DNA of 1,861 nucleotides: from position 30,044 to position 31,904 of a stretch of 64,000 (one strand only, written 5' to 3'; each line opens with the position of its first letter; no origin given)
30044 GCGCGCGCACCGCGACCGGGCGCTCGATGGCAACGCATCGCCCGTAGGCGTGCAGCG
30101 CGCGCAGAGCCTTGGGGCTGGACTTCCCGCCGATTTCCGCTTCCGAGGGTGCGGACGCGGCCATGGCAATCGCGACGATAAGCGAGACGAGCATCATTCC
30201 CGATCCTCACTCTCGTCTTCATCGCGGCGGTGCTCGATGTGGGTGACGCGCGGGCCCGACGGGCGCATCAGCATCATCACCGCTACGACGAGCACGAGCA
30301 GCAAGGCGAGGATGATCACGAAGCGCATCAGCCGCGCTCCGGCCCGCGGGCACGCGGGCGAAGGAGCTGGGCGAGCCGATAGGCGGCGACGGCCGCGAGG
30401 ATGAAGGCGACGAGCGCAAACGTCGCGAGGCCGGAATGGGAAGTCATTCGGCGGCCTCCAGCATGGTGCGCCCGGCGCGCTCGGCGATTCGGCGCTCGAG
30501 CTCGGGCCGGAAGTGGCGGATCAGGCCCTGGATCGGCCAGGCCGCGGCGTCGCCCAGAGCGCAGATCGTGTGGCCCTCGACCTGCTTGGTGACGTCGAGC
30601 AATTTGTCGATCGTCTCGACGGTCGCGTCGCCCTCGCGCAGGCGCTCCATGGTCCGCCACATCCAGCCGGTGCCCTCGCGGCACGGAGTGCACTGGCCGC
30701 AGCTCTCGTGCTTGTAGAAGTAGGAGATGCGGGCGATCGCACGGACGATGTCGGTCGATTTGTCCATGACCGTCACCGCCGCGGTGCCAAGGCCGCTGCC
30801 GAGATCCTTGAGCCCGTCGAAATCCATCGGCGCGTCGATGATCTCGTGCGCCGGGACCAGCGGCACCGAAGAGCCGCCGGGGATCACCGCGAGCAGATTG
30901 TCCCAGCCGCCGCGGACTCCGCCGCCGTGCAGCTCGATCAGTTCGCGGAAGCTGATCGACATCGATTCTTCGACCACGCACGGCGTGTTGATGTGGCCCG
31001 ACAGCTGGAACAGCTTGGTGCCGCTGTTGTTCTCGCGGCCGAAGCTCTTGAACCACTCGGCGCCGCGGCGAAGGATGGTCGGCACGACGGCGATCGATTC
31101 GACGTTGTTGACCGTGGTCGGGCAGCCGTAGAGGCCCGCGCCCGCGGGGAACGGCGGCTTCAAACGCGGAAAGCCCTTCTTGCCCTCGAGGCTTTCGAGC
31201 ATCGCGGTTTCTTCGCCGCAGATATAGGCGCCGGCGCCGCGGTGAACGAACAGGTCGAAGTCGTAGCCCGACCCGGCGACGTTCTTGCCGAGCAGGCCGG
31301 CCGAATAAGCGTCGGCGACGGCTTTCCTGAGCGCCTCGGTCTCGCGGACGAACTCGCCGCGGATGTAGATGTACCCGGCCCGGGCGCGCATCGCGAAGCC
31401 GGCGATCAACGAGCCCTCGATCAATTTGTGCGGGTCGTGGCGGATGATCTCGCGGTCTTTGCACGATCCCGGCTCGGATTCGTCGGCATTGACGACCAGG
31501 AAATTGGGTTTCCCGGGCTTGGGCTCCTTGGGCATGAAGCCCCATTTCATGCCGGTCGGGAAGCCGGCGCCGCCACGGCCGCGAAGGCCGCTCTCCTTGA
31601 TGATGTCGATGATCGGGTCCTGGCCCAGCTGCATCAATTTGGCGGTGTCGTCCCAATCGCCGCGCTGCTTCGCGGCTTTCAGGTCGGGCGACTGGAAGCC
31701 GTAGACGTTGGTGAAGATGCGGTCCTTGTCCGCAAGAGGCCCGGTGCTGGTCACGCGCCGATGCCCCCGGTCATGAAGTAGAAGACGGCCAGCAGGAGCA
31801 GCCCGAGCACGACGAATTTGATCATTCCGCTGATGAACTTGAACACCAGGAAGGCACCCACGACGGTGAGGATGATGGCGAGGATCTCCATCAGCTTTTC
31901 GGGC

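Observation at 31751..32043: Tandem pair of similar hydrophobic hairpin microproteins between nuoE and nuoF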

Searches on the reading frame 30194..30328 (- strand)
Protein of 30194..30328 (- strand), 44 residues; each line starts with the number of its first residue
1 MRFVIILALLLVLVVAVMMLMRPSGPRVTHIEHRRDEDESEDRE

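Call 6: search_protein_families(library=ncbifam, proteins=[window:30194-30328:-], max_evalue=1)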
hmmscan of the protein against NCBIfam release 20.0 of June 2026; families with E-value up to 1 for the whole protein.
window:30194-30328:- (44 aa): 2 families
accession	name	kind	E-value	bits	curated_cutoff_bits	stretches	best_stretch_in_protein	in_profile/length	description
NF050118.1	aa3_CtaJ_Mycob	equivalog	0.049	14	43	1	3-30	9-34/80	aa3-type cytochrome oxidase subunit CtaJ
NF047418.1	teichoic_AuxB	equivalog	0.085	11.8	300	1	3-39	130-164/345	lipoteichoic acid stability factor AuxB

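Call 7: search_protein_families(library=pfam, proteins=[window:30194-30328:-], max_evalue=1)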
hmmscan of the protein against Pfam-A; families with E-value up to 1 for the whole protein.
window:30194-30328:- (44 aa): 4 families
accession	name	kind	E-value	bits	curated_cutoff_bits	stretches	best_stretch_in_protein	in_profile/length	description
PF22050.1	Toddler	-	0.033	15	27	1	1-35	1-36/58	Apelin receptor early endogenous ligand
PF11027.13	DUF2615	-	0.058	13.9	23.4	1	5-39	55-90/104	Protein of unknown function (DUF2615)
PF13314.11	DUF4083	-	0.089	13.2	25.4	1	4-23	9-28/57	Domain of unknown function (DUF4083)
PF25184.1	YxzE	-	0.091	14.2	40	1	1-35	1-35/65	YxzE-like putative bacteriocin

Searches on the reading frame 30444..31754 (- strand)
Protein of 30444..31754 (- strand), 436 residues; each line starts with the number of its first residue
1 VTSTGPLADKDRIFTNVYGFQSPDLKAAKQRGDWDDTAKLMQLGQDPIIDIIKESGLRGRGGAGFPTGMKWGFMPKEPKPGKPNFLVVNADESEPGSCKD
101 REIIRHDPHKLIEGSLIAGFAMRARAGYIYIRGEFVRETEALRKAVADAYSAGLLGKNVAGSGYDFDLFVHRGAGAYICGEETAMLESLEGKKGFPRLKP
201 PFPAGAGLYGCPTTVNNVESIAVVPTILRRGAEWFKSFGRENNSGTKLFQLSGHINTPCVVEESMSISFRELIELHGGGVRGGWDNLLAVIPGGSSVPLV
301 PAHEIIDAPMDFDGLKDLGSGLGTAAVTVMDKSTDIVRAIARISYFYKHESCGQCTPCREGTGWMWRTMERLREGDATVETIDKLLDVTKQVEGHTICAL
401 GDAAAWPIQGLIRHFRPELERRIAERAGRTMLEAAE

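Call 7: search_protein_families(library=pfam, proteins=[window:30444-31754:-], max_evalue=1)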
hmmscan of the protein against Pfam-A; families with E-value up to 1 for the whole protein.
window:30444-31754:- (436 aa): 5 families
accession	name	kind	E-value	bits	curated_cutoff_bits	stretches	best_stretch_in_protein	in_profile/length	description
PF01512.22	Complex1_51K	-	6.2e-47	159.7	31.2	1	52-225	1-149/150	Nuo51 FMN-binding domain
PF10589.14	NADH_4Fe-4S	-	3.4e-32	110.6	23.5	1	339-421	2-84/85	NADH-ubiquinone oxidoreductase-F iron-sulfur binding region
PF22461.2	SLBB_2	-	3.1e-14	53.3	27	1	247-305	1-60/79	SLBB domain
PF10531.15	SLBB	-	3.2e-05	24.1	27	1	249-297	2-52/55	SLBB domain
PF08544.19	GHMP_kinases_C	-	0.22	12.4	21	0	319-348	55-84/85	GHMP kinases C terminal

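Call 13: find_related_loci(query=window:30444-31754:-, collection=genome_contigs, flank=4000)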
Query window:30444-31754:- (436 aa) in genome_contigs; peptide patterns used: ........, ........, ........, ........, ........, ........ (x = any residue, [..] = any of these).
599 stretches matched a pattern (row limit reached: there are more); 588 encode a relative of the query (tblastn E <= 1e-3); the best 80 are kept; 80 distinct loci.
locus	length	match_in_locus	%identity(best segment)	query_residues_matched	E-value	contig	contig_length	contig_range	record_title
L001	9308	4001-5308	94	1-436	0e+0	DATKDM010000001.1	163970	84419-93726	MAG TPA_asm: Sphingomicrobium sp. isolate SMAG_U14473 k141_1572899, whole genome shotgun sequence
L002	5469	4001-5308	92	1-436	0e+0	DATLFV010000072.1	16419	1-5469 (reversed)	MAG TPA_asm: Sphingomicrobium sp. isolate SMAG_U13597 k141_66648, whole genome shotgun sequence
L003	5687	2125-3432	91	1-436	0e+0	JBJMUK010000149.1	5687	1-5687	MAG: Sphingomicrobium sp. isolate 12C16O_48h_50_P10_coass_bin_39 k141_842728, whole genome shotgun sequence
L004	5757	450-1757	90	1-436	0e+0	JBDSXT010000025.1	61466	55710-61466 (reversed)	MAG: Sphingomicrobium sp. isolate cluster1_bin.658 k127_11403577, whole genome shotgun sequence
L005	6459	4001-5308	91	1-436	0e+0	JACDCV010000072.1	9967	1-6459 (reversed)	MAG: Sphingomonas sp. isolate MGR_bin317 SD2899_NODE_2045_length_9967_cov_1.228862, whole genome shotgun sequence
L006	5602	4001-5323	89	1-436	0e+0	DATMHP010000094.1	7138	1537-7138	MAG TPA_asm: Sphingomicrobium sp. isolate SMAG_U13518 k141_274725, whole genome shotgun sequence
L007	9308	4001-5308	89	1-436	0e+0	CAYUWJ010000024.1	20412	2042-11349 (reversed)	MAG TPA_asm: uncultured Sphingomonas sp. isolate binchicken_co31_428 genome assembly, contig: k141_5104680, whole genome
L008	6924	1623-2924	89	3-436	0e+0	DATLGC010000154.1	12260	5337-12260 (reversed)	MAG TPA_asm: Sphingomicrobium sp. isolate SMAG_U13604 k141_230085, whole genome shotgun sequence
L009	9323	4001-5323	89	1-436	0e+0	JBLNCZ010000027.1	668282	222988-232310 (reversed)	MAG: Bacillota bacterium isolate MAG112 PRJNA950955_bin20_renamed_26, whole genome shotgun sequence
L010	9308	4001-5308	89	1-436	0e+0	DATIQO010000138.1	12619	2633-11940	MAG TPA_asm: Sphingomicrobium sp. isolate SMAG_U15879 k141_434719, whole genome shotgun sequence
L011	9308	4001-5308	89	1-436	0e+0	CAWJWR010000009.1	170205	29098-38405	MAG: uncultured Alphaproteobacteria bacterium isolate MFD01275.bin.2.41 genome assembly, contig: contig_31203, whole gen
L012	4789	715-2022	88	1-436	0e+0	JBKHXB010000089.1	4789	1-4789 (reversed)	MAG: Alphaproteobacteria bacterium isolate N_bin.1.strict NODE_89_length_4789_cov_13.871990, whole genome shotgun sequen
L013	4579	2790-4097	88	1-436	0e+0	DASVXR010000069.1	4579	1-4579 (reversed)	MAG TPA_asm: Sphingomicrobium sp. isolate SMAG_U2580 k141_1288195, whole genome shotgun sequence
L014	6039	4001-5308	87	1-436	0e+0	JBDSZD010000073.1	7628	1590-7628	MAG: Sphingomicrobium sp. isolate cluster1_bin.78 k127_1977505, whole genome shotgun sequence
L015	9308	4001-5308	89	1-436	0e+0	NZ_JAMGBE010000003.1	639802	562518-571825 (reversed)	Sphingomonas hankyongi strain SE220 3, whole genome shotgun sequence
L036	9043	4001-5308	86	1-436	0e+0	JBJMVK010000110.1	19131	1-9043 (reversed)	MAG: Sphingomonas sp. isolate H2_16_all_fractions_metab_conc_33_63_10 k255_7167576, whole genome shotgun sequence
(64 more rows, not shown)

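Call 68: search_dna_similar(query=window:30444-31754:-, collection=plasmids, mode=protein, max_rows=40, max_evalue=1e-80)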
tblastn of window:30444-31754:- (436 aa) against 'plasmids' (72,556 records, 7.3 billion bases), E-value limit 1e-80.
Records with a match: 150; places in all: 150; records where one place covers at least 80% of the query: 150.
Best place of each record, by identity: 80-90% 1; 60-80% 8; <60% 141.
By first word of the organism name: Sinorhizobium 71; Rhizobium 18; Ensifer 11; Klebsiella 6; Escherichia 5; Acinetobacter 5; Salmonella 3; Acaryochloris 3; Microvirga 2; Neisseria 2; and 20 more.
By predicted mobility (MOB-suite, as given by PLSDB): non-mobilizable 76; conjugative 55; mobilizable 19.
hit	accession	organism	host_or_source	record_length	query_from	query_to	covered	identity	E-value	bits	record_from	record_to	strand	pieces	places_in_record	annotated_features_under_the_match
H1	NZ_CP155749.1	Sphingomonas parapaucimobilis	Chinese cabbage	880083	7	436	99%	82.3%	0e+0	752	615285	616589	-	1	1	nuoF: NADH-quinone oxidoreductase subunit NuoF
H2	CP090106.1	Sinorhizobium meliloti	Medicago,Cell culture,Plant nodule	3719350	7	436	99%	70.3%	0e+0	634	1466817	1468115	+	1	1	nuoF: NADH-quinone oxidoreductase subunit NuoF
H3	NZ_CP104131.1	Sinorhizobium sp. K101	Phaseolus vulgaris,cell ...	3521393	7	436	99%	70.1%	0e+0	633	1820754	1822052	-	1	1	none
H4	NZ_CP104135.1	Sinorhizobium sp. C101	Phaseolus vulgaris,cell ...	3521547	7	436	99%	70.1%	0e+0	633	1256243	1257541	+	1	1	none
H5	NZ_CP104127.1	Sinorhizobium sp. M103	Phaseolus vulgaris,cell ...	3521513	7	436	99%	70.1%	0e+0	633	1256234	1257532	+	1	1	none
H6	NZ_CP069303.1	Shinella sp. PSBB067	monoisolate,Minnesota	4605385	7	435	98%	69.0%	0e+0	629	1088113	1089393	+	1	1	none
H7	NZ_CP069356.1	Microvirga sp. VF16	Vachellia farnesiana,Cell culture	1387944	7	436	99%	67.3%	0e+0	592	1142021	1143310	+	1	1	none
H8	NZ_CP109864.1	Paracoccus aminovorans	bacteria,human fecal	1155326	7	428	97%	67.6%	0e+0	595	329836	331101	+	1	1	record has no annotation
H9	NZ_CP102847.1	Microvirga terrae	soil,soil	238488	7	424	96%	67.9%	0e+0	593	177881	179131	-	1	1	nuoF: NADH-quinone oxidoreductase subunit NuoF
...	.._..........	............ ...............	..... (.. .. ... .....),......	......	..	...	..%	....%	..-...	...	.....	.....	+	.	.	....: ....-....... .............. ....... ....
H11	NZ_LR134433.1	Legionella adelaidensis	environmental,Cooling tower water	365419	48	426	87%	54.9%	5e-134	432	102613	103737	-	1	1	nuoF: NADH-quinone oxidoreductase subunit NuoF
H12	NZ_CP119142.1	Neisseria gonorrhoeae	Homo sapiens,whole organism,synovial ...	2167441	30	423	90%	51.8%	4e-126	409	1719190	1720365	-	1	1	none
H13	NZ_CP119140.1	Neisseria gonorrhoeae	Homo sapiens,whole organism,blood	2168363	30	423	90%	51.8%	4e-126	409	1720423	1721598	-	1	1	none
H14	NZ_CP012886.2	Mycobacterium intracellulare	sputum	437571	25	423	92%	50.9%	7e-117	383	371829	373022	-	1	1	nuoF: NADH-quinone oxidoreductase subunit NuoF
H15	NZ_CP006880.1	Rhizobium gallicum bv. gallicum R602sp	Phaseolus vulgaris,whole ...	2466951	13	426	95%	48.7%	2e-118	387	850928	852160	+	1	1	record has no annotation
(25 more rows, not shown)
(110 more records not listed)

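Call 69: get_annotated_region(hit=H1, flank=3000)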
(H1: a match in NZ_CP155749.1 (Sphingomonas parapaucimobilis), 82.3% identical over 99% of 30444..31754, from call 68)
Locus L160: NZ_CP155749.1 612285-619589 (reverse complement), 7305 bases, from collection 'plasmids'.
description: Sphingomonas parapaucimobilis strain YK209 plasmid unnamed1, complete sequence
organism: Sphingomonas parapaucimobilis (NCBI taxid 28213)
taxonomy: Bacteria; Pseudomonadota; Alphaproteobacteria; Sphingomonadales; Sphingomonadaceae; Sphingomonas; Sphingomonas parapaucimobilis
host: -; source: Chinese cabbage; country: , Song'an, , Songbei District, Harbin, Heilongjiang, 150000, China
typing (MOB-suite, as given by PLSDB): non-mobilizable
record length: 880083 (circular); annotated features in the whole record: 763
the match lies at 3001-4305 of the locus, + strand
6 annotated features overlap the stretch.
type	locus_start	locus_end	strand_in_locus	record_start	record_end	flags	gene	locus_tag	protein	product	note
CDS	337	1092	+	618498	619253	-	-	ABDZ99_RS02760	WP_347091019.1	NADH-quinone oxidoreductase subunit C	-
CDS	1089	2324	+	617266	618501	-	-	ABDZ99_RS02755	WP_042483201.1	NADH-quinone oxidoreductase subunit D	-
CDS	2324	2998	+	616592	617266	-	-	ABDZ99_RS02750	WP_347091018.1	NAD(P)H-dependent oxidoreductase subunit E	-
CDS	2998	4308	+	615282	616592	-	nuoF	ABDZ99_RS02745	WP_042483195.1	NADH-quinone oxidoreductase subunit NuoF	-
CDS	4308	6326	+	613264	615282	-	nuoG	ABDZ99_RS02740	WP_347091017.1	NADH-quinone oxidoreductase subunit NuoG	GO:0006120 - mitochondrial electron transport, NADH to ubiquinone [Evidence IEA]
CDS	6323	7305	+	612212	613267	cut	nuoH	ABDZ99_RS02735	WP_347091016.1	NADH-quinone oxidoreductase subunit NuoH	-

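Call 70: get_annotated_region(hit=H8, flank=3000)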
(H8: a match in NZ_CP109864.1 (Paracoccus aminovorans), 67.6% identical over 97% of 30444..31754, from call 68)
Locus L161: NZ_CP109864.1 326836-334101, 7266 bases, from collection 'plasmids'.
description: Paracoccus aminovorans strain BM109 plasmid p_IV, complete sequence
organism: Paracoccus aminovorans (NCBI taxid 34004)
taxonomy: Bacteria; Pseudomonadota; Alphaproteobacteria; Rhodobacterales; Paracoccaceae; Paracoccus; Paracoccus aminovorans
host: -; source: bacteria,human fecal; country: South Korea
typing (MOB-suite, as given by PLSDB): conjugative; replicon rep_cluster_746; relaxase MOBP,MOBP; mating-pair formation MPF_T
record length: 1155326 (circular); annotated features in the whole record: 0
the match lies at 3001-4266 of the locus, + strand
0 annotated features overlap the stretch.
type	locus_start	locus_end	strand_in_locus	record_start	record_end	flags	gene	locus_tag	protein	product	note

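Call 71: get_annotated_region(hit=H2, flank=3000)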
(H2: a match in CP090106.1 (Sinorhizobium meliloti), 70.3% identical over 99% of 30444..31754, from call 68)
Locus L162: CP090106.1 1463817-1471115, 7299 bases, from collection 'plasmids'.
description: Sinorhizobium meliloti strain Ak57 plasmid pSymB, complete sequence
organism: Sinorhizobium meliloti (NCBI taxid 382)
taxonomy: Bacteria; Pseudomonadota; Alphaproteobacteria; Hyphomicrobiales; Rhizobiaceae; Sinorhizobium; Sinorhizobium meliloti
host: -; source: Medicago,Cell culture,Plant nodule; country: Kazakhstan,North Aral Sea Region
typing (MOB-suite, as given by PLSDB): non-mobilizable
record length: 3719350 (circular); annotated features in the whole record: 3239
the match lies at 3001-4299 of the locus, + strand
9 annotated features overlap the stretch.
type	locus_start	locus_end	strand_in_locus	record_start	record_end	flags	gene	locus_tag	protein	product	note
CDS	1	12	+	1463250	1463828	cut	-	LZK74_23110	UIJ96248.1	NADH-quinone oxidoreductase subunit B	-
CDS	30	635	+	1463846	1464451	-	-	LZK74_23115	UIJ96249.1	NADH-quinone oxidoreductase subunit C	-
CDS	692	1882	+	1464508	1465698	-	-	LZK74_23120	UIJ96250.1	NADH-quinone oxidoreductase subunit D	-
CDS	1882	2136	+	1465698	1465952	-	-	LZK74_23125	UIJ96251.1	hypothetical protein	-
CDS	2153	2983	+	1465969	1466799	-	nuoE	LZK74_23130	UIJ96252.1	NADH-quinone oxidoreductase subunit NuoE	-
CDS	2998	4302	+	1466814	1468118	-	nuoF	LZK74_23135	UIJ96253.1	NADH-quinone oxidoreductase subunit NuoF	-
CDS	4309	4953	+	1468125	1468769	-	-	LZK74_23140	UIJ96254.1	NADH:ubiquinone oxidoreductase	-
CDS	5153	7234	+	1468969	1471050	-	nuoG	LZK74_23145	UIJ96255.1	NADH-quinone oxidoreductase subunit NuoG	-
CDS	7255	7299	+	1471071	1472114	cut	nuoH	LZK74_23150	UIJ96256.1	NADH-quinone oxidoreductase subunit NuoH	-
